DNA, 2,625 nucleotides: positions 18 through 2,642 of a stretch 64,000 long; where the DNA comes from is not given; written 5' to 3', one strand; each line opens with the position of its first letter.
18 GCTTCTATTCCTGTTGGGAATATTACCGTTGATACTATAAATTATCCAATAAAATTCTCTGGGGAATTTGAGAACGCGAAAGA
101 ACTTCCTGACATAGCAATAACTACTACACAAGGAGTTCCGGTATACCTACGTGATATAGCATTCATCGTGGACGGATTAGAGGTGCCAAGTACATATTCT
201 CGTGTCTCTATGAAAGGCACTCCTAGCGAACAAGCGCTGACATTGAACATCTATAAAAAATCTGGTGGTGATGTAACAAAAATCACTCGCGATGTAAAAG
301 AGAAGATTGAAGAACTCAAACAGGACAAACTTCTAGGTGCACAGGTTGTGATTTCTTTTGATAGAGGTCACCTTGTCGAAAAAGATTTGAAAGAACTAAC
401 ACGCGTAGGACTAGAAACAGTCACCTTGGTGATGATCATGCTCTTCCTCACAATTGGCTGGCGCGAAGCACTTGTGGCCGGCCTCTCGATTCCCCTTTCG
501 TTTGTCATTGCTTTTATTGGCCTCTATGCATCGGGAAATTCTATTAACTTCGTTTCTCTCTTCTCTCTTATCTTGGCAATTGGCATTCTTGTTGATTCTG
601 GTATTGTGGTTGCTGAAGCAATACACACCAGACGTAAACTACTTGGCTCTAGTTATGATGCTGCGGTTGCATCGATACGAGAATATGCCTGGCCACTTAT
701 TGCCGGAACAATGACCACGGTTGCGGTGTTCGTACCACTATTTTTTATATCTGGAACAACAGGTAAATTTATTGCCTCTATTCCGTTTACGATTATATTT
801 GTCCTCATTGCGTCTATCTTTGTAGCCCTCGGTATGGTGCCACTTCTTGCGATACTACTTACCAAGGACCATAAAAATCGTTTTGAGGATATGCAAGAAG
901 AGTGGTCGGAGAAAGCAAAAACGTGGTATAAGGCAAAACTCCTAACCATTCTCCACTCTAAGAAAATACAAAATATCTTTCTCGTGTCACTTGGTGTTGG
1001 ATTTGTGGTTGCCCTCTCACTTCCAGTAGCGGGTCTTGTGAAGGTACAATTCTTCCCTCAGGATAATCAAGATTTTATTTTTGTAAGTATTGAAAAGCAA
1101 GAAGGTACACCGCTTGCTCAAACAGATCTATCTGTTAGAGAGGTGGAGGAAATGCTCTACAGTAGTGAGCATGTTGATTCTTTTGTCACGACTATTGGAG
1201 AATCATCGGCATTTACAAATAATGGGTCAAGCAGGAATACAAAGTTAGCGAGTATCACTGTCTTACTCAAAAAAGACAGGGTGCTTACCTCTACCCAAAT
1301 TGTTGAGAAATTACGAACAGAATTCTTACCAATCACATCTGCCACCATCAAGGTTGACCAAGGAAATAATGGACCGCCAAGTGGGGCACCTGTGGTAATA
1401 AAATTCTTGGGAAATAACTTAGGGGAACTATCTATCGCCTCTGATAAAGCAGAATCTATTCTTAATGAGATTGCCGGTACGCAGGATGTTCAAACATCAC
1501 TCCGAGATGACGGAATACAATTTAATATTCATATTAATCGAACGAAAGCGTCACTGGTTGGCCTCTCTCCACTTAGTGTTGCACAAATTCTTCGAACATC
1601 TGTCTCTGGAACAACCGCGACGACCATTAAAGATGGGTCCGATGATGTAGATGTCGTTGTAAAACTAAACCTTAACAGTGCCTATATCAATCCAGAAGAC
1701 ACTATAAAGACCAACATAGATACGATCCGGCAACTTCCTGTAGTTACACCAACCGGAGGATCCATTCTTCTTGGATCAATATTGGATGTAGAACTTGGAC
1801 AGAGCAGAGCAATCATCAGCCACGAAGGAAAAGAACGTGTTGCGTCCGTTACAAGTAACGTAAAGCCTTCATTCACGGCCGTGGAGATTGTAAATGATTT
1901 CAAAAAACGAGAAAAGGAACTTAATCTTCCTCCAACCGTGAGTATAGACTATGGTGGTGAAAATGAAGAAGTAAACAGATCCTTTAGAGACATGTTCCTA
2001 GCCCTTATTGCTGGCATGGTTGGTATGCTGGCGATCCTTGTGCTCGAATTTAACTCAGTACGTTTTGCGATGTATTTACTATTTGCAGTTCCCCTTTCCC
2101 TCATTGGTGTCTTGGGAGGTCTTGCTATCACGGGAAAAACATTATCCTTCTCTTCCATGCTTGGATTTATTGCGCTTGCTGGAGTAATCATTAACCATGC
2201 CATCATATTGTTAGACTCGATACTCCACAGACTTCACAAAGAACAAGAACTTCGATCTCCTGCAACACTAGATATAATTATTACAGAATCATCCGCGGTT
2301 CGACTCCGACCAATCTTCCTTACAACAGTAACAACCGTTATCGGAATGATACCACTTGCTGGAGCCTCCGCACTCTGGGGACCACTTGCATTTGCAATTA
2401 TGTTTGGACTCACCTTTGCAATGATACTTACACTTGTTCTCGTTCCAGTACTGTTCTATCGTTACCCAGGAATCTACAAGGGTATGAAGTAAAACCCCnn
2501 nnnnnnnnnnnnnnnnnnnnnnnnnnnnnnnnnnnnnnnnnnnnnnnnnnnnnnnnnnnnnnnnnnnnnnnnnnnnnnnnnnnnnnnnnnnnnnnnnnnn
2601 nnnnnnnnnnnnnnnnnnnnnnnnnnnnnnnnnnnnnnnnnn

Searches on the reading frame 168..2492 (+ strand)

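Call 48: search_protein_families(library=pfam, proteins=[window:168-2492:+], max_evalue=0.00001)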
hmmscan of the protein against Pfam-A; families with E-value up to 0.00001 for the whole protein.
window:168-2492:+ (774 aa): 2 families
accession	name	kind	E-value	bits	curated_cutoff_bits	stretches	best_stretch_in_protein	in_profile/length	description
PF00873.25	ACR_tran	-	2.2e-119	400.2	28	1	20-764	276-1018/1021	AcrB/AcrD/AcrF family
PF02355.23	SecD_SecF_C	-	1.4e-06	28.3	20.5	0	606-753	30-173/189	Protein export membrane protein SecD/SecF, C-terminal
